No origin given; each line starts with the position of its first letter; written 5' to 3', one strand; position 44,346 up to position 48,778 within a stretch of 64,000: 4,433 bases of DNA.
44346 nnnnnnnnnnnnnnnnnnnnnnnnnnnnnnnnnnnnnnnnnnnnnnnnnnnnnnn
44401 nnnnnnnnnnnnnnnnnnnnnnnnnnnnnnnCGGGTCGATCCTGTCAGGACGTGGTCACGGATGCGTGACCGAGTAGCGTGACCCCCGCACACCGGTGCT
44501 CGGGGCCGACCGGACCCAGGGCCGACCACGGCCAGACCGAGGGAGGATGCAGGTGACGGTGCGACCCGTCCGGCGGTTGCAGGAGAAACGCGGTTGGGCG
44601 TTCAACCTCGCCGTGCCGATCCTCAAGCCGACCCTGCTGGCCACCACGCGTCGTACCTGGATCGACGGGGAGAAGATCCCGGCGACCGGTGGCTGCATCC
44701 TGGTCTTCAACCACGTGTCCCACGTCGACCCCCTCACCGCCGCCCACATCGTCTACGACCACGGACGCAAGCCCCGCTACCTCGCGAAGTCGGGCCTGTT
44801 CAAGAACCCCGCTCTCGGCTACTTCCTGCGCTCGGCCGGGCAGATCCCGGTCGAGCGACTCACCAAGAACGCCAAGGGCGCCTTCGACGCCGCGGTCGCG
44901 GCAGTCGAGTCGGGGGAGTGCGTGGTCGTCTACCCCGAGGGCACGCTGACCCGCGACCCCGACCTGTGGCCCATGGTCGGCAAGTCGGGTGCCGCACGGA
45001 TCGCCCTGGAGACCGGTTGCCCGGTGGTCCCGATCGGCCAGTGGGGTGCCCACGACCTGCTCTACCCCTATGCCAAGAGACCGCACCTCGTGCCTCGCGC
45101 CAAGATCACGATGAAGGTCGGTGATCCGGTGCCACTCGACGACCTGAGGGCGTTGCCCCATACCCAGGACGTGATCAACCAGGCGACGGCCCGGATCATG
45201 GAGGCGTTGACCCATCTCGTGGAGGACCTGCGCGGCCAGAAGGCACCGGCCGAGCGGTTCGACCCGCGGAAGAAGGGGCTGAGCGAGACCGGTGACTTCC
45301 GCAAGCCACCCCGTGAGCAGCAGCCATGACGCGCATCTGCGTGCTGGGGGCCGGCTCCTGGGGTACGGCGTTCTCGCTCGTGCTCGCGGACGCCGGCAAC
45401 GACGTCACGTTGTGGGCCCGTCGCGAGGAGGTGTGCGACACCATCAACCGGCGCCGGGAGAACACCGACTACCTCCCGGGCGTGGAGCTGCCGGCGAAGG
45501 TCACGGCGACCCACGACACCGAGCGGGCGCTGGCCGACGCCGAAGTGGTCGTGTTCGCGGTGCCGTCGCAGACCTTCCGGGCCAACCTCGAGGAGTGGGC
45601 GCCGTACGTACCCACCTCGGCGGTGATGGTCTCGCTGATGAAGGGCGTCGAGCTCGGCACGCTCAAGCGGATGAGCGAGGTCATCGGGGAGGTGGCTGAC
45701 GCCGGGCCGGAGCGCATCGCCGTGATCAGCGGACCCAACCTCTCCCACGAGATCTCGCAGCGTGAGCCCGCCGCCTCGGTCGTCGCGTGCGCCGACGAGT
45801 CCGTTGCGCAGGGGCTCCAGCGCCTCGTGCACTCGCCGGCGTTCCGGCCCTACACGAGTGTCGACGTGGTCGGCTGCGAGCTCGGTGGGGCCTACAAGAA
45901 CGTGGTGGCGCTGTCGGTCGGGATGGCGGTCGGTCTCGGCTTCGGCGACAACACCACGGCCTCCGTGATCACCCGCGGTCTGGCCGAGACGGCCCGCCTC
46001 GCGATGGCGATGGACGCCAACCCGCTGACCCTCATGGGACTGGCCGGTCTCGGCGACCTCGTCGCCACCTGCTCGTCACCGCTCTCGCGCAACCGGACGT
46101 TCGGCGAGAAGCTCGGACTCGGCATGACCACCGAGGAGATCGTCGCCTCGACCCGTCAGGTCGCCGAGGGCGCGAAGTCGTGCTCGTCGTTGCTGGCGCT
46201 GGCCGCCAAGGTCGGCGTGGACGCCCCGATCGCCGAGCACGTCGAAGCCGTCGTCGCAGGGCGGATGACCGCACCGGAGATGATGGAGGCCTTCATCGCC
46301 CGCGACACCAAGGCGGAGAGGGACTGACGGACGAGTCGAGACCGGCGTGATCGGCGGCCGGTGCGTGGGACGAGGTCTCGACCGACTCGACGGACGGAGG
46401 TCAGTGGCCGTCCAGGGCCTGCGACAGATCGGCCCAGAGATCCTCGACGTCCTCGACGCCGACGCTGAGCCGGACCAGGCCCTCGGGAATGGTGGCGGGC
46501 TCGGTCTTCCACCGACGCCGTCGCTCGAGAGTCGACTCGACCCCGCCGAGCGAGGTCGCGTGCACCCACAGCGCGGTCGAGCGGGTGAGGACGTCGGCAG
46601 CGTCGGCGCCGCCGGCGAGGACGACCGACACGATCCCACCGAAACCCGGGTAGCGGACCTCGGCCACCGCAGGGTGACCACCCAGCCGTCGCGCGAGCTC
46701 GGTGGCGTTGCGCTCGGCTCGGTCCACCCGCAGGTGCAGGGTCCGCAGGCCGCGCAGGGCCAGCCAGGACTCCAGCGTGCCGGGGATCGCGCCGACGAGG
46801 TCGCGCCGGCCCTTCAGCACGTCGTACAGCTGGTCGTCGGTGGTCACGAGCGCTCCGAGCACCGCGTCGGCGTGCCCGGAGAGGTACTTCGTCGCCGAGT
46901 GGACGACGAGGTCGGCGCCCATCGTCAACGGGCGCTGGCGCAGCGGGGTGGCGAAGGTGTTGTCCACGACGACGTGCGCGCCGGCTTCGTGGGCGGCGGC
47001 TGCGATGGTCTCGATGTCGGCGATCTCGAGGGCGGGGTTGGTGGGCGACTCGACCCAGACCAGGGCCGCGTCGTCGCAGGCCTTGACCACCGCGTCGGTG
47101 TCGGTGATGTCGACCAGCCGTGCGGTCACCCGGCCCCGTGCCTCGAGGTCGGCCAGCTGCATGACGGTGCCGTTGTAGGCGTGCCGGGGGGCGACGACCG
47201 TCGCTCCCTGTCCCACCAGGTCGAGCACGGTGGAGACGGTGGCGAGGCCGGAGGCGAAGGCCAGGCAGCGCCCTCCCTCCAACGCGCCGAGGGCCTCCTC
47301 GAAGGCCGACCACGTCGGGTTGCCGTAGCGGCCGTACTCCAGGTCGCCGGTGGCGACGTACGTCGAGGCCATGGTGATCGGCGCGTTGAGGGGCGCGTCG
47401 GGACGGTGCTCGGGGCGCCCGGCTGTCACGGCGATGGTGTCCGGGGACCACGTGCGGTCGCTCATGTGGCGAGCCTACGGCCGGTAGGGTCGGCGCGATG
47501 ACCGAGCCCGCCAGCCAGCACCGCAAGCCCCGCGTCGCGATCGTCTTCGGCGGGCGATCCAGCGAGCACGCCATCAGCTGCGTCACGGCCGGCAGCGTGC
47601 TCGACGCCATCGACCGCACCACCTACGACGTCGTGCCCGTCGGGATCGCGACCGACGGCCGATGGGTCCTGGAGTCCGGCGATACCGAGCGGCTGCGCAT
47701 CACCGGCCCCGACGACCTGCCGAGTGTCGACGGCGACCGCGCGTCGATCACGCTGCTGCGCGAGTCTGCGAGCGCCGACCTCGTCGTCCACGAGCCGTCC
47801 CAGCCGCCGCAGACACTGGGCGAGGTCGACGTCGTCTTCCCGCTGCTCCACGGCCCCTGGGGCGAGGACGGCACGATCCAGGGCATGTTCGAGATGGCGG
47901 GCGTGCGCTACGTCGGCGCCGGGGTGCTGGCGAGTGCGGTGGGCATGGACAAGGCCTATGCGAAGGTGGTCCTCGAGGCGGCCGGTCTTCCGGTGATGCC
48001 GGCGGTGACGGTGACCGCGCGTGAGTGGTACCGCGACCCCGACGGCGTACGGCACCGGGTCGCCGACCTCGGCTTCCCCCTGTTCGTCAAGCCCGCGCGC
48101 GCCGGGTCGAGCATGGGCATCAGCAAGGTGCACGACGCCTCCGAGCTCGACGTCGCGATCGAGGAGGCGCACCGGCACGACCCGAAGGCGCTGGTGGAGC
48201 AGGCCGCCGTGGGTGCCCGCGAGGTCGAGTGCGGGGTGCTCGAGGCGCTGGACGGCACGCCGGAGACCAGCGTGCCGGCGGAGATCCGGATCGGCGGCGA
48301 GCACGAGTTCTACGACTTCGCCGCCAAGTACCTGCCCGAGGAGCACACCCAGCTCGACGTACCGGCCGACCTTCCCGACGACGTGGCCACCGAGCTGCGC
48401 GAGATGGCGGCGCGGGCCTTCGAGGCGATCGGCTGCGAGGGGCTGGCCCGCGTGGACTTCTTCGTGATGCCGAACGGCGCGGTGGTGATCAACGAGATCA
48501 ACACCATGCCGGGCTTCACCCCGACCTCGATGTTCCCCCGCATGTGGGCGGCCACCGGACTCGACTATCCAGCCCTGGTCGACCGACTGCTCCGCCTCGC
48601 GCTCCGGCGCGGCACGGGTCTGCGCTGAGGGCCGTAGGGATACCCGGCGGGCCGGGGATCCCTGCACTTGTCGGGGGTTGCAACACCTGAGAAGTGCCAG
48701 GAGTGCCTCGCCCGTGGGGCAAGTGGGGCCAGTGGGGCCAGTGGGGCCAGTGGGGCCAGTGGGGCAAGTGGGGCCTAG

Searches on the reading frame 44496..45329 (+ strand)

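Call 53: search_protein_families(library=pfam, proteins=[window:44496-45329:+], max_evalue=0.00001)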
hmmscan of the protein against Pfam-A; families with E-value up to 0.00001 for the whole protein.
window:44496-45329:+ (277 aa): 1 family
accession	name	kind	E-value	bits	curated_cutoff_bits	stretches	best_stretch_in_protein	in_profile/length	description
PF01553.26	Acyltransferase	-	2.1e-28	99.2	23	1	58-181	6-130/132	Acyltransferase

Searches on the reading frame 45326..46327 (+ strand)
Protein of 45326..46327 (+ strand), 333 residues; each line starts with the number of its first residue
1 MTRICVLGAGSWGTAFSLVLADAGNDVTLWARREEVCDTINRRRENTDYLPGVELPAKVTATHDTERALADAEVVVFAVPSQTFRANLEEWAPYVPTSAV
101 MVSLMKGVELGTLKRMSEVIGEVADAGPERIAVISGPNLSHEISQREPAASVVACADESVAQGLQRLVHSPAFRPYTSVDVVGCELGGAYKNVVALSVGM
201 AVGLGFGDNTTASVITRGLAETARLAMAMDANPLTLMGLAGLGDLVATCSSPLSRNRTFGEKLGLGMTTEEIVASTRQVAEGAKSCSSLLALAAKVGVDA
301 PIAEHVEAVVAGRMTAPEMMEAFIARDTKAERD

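Call 53: search_protein_families(library=pfam, proteins=[window:45326-46327:+], max_evalue=0.00001)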
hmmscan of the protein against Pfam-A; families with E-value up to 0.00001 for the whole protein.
window:45326-46327:+ (333 aa): 5 families
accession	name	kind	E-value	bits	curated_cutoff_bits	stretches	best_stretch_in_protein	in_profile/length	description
PF01210.29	NAD_Gly3P_dh_N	-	1.5e-53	181.5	23.1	1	4-160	2-157/158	NAD-dependent glycerol-3-phosphate dehydrogenase N-terminus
PF07479.19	NAD_Gly3P_dh_C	-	1.8e-48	164.8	25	1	180-320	1-141/142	NAD-dependent glycerol-3-phosphate dehydrogenase C-terminus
PF20618.3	GPD_NAD_C_bact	-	7.4e-21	74.9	27.6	1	240-306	1-66/66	Bacterial GPD, NAD-dependent C-terminal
PF02558.23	ApbA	-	1.5e-12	47.8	22.2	1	4-120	1-113/150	Ketopantoate reductase PanE/ApbA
PF03807.23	F420_oxidored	-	2.1e-08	35.1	21.6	1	3-106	1-93/94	NADP oxidoreductase coenzyme F420-dependent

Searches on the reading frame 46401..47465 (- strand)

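Call 53: search_protein_families(library=pfam, proteins=[window:46401-47465:-], max_evalue=0.00001)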
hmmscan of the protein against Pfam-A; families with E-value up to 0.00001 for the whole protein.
window:46401-47465:- (354 aa): 1 family
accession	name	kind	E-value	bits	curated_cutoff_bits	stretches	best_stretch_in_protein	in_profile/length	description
PF01053.26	Cys_Met_Meta_PP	-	1.3e-90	304.1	27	1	9-351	1-380/381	Cys/Met metabolism PLP-dependent enzyme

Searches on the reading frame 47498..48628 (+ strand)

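Call 53: search_protein_families(library=pfam, proteins=[window:47498-48628:+], max_evalue=0.00001)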
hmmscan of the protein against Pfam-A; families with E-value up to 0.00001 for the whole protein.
window:47498-48628:+ (376 aa): 4 families
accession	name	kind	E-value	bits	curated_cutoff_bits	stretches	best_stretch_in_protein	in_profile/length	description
PF07478.18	Dala_Dala_lig_C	-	7.5e-68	228.5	24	1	159-365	2-203/204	D-ala D-ala ligase C-terminus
PF01820.27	Dala_Dala_lig_N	-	6.7e-37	127.1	34.6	1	12-141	1-121/121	D-ala D-ala ligase N-terminus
PF02222.28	ATP-grasp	-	1.5e-09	38.2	27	1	179-335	17-160/179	ATP-grasp domain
PF02786.22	CPSase_L_D2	-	3.7e-08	33.6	19.8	0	151-249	1-101/211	Carbamoyl-phosphate synthase L chain, ATP binding domain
